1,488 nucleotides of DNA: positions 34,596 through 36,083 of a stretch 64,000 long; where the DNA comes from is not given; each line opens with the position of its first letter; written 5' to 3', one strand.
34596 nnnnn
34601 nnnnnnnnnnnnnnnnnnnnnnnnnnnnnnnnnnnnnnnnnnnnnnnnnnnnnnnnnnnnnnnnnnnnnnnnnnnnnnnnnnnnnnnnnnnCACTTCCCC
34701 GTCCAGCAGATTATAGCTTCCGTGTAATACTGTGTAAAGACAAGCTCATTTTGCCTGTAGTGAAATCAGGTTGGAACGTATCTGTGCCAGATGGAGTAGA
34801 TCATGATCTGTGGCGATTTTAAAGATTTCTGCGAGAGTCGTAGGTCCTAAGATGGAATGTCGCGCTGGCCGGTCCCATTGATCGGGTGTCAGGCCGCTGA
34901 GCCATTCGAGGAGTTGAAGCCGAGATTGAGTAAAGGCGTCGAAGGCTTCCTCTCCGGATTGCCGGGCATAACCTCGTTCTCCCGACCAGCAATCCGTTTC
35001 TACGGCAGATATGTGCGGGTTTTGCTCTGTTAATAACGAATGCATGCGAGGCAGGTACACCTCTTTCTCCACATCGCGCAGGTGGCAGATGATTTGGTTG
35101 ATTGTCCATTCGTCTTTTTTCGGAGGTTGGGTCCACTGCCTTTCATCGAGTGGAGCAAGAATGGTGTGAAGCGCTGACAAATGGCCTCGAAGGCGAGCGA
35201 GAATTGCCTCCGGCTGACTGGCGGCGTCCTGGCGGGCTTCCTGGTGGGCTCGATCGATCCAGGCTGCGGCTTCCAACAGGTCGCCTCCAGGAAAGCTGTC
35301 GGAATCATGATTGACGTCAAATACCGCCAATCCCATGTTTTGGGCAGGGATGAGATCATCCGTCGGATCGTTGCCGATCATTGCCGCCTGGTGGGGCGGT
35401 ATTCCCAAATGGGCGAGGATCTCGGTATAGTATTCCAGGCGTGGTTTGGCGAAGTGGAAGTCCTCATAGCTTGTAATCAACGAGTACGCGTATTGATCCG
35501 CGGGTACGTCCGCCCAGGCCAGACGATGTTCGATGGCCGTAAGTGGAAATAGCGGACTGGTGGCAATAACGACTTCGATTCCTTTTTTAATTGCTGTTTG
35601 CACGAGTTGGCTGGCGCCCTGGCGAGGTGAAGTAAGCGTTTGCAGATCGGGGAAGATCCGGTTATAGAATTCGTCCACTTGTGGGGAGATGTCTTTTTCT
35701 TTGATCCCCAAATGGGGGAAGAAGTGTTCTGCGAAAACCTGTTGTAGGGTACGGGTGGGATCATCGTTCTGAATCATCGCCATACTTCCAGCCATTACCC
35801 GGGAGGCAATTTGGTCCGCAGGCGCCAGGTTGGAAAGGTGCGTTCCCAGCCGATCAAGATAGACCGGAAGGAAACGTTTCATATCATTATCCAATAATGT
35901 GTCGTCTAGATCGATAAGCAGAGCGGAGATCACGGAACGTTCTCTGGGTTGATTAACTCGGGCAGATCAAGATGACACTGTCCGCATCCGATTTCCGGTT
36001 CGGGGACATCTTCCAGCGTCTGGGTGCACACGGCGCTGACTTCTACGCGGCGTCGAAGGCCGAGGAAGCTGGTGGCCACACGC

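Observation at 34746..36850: EF-P with Arg at the modification site, in a tight apparent operon with an 8-Cys protein and a HAD::DinB fusion: candidate uncharacterised EF-P maturation module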

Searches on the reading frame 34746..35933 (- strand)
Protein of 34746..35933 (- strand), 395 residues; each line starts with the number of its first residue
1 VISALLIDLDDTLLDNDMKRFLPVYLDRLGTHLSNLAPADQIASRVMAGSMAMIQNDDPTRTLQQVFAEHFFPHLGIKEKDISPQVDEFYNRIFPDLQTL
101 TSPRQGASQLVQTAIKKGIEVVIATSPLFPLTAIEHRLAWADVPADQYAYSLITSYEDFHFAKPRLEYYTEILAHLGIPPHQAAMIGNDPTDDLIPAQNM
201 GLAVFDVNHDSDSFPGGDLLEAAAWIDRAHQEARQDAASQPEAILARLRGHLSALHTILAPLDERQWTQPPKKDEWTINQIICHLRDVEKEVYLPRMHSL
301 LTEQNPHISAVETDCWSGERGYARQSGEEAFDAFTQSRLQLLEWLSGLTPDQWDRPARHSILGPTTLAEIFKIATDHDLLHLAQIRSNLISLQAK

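Call 4: search_protein_families(library=pfam, proteins=[window:34746-35933:-], max_evalue=0.01)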
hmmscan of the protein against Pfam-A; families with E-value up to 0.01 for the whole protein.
window:34746-35933:- (395 aa): 7 families
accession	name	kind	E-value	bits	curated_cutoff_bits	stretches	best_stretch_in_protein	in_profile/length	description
PF12867.12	DinB_2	-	2.7e-20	73.5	24.8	1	248-385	2-128/128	DinB superfamily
PF00702.32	Hydrolase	-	2.6e-12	48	26.4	1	2-201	1-191/191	haloacid dehalogenase-like hydrolase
PF13419.12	HAD_2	-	3e-08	34.4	23.8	1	68-205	45-176/178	Haloacid dehalogenase-like hydrolase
PF13242.12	Hydrolase_like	-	4e-05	23.9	22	1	162-205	3-46/75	HAD-hyrolase-like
PF11716.13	MDMPI_N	-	5.1e-05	24.4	24.2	1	254-367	7-121/140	Mycothiol maleylpyruvate isomerase N-terminal domain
PF05163.17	DinB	-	0.003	18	23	1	245-385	9-138/165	DinB family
PF04978.18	MST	-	0.0059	17.5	27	0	246-291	4-49/149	Mycothiol-S-transferase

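Call 5: search_protein_families(library=ncbifam, proteins=[window:34746-35933:-], max_evalue=0.01)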
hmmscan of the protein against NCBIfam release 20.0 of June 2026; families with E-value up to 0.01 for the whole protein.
window:34746-35933:- (395 aa): 14 families
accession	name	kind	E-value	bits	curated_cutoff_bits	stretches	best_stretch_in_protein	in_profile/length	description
NF009807.1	PRK13291.1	equivalog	1.5e-13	50.9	160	1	237-387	15-165/172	YfiT family bacillithiol transferase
TIGR02253.1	CTE7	subfamily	6.8e-09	35.8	169.75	1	1-211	1-198/221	TIGR02253 family HAD-type hydrolase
TIGR02254.1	YjjG_YfnB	equivalog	3.1e-07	30.1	159.9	1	105-217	100-206/223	YjjG family noncanonical pyrimidine nucleotidase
TIGR01662.1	HAD-SF-IIIA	subfamily_domain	3.2e-06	27.3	44.6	1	106-208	29-139/141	HAD-IIIA family hydrolase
TIGR03084.1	TIGR03084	hypoth_equivalog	6.3e-06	26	247.95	1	243-351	2-112/253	TIGR03084 family metal-binding protein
TIGR01458.1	HAD-SF-IIA-hyp3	hypoth_equivalog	1.9e-05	24.1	175.95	1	154-207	170-223/257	TIGR01458 family HAD-type hydrolase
TIGR02252.1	DREG-2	subfamily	0.00011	22.1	155.2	1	146-203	144-200/203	HAD hydrolase, REG-2-like, family IA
NF053830.1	RUBPPhHalo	equivalog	0.0002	21.1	330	1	107-212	108-208/234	ribulose-1,5-bisphosphate 5-phosphatase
TIGR01668.1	YqeG_hyp_ppase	hypoth_equivalog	0.00033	20.2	89.1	0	160-203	88-131/170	YqeG family HAD IIIA-type phosphatase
TIGR03083.1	TIGR03083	domain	0.00058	20.2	50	1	249-358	3-107/202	maleylpyruvate isomerase family mycothiol-dependent enzyme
TIGR01549.1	HAD-SF-IA-v1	subfamily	0.0021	18.5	23.3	0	148-201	98-149/149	HAD-IA family hydrolase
NF052576.1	PymNtasePynAStpc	equivalog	0.0029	17.2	350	0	104-203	101-196/229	pyrimidine 5'-nucleotidase PynA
NF008087.0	PRK10826.1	equivalog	0.0075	15.9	191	0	89-195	79-179/222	hexitol phosphatase HxpB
NF009804.0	PRK13288.1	equivalog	0.0076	15.7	218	0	149-202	124-176/215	pyrophosphatase PpaX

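Call 37: find_homologous_proteins(query=window:34746-35933:-, max_evalue=0.00001)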
Query window:34746-35933:- (395 aa): 509 proteins with E <= 0.00001 among 6653 candidates; the best 120 are listed.
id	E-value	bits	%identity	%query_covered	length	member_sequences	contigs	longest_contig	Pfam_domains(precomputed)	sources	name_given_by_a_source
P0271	5.0e-265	896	100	100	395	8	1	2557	PF13419.13,PF12867.13,PF00702.33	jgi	-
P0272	2.4e-228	776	86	100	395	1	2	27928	PF13419.13,PF12867.13,PF00702.33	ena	-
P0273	5.2e-228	774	85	96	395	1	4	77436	PF13419.13,PF12867.13,PF00702.33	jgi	jgi:FMN phosphatase YigB (HAD superfamily)/uncharacterized damage-inducible protein DinB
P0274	2.3e-212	723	80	96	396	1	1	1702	PF13419.13,PF12867.13,PF00702.33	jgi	jgi:FMN phosphatase YigB (HAD superfamily)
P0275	3.0e-205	700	78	100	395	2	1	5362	PF13419.13,PF12867.13,PF00702.33,PF13242.13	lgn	-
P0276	1.0e-198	678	72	100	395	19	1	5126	PF13419.13,PF12867.13,PF00702.33,PF05163.18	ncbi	ncbi:MAG: DinB family protein [Anaerolineales bacterium]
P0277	3.8e-198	676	75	100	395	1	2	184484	PF12867.13,PF00702.33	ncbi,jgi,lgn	-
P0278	1.5e-190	651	71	100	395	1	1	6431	PF13419.13,PF12867.13,PF00702.33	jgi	jgi:FMN phosphatase YigB (HAD superfamily)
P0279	6.4e-189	646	70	100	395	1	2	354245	PF13419.13,PF12867.13,PF00702.33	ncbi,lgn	-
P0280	2.0e-153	529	58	98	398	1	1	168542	PF13419.13,PF12867.13,PF00702.33,PF13242.13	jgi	jgi:FMN phosphatase YigB (HAD superfamily)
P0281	5.1e-151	521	57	95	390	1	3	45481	PF13419.13,PF12867.13,PF00702.33,PF13242.13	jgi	jgi:FMN phosphatase YigB (HAD superfamily)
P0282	1.3e-150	520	58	98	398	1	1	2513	PF12867.13,PF00702.33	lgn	-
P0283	2.1e-149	516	56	99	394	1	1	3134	PF13419.13,PF12867.13,PF00702.33,PF13242.13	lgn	-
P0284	2.5e-147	509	57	98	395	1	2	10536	PF13419.13,PF12867.13,PF00702.33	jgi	jgi:FMN phosphatase YigB (HAD superfamily)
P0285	2.5e-146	506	55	95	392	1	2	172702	PF13419.13,PF12867.13,PF00702.33,PF13242.13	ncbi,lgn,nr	ncbi:MAG: HAD family hydrolase [Anaerolineales bacterium]|nr:HAD family hydrolase [Anaerolineales ba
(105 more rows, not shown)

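Call 49: search_solved_structures(query=window:34746-35933:-, max_evalue=0.01, show_alignments=0)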
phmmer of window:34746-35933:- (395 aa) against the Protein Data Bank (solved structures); distinct sequences matched with E-value up to 0.01: 3.
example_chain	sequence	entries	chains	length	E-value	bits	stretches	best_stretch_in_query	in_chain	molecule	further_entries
2rd9_A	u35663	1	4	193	4.5e-07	32.2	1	266-388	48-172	BH0186 protein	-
4ygq_A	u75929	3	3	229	0.0028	19.7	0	151-212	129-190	Hydrolase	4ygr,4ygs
1rxq_A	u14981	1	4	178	0.0068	18.5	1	262-359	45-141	yfiT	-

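Call 79: search_solved_structures(query=A4, max_evalue=0.001, show_alignments=0)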
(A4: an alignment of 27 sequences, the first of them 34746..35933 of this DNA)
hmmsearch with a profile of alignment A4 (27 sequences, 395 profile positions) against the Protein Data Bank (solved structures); distinct sequences matched with E-value up to 0.001: 20.
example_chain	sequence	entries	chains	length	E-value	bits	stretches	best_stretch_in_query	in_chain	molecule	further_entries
2rd9_A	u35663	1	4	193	7.8e-13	51.3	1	256-392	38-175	BH0186 protein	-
4ygq_A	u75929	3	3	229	4.4e-08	35.6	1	150-219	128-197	Hydrolase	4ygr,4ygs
2x4d_A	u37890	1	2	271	8.9e-06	28.1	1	162-209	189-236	PHOSPHOLYSINE PHOSPHOHISTIDINE INORGANIC PYROPHOSPHATE PHOSPHATASE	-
3hlt_A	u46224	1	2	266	1.2e-05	27.6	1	160-204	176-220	HDHD2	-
2ho4_A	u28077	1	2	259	2e-05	26.9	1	157-204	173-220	Haloacid dehalogenase-like hydrolase domain containing 2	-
2hoq_A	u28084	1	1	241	3.7e-05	26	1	105-204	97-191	Putative HAD-hydrolase PH1655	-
1x42_A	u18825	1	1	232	5.9e-05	25.4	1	150-212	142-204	hypothetical protein PH0459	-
6q7p_A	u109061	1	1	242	9.9e-05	24.6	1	149-213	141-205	OE1.2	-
6q7n_A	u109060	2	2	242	0.00011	24.5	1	150-213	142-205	BH32 | OE1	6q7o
3u26_A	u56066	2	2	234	0.00011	24.4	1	150-212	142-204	PF00702 domain protein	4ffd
6q7q_A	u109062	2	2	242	0.00012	24.3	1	150-213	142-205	OE1.3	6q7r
3qnm_A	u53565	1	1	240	0.00019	23.7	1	4-211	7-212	Haloacid dehalogenase-like hydrolase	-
6z1k_A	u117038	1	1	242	0.00049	22.3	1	150-213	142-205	BH32.6 protein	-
1rxq_A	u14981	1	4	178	0.0005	22.3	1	254-386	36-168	yfiT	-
9ful_A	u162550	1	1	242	0.0005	22.3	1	150-213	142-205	Chain A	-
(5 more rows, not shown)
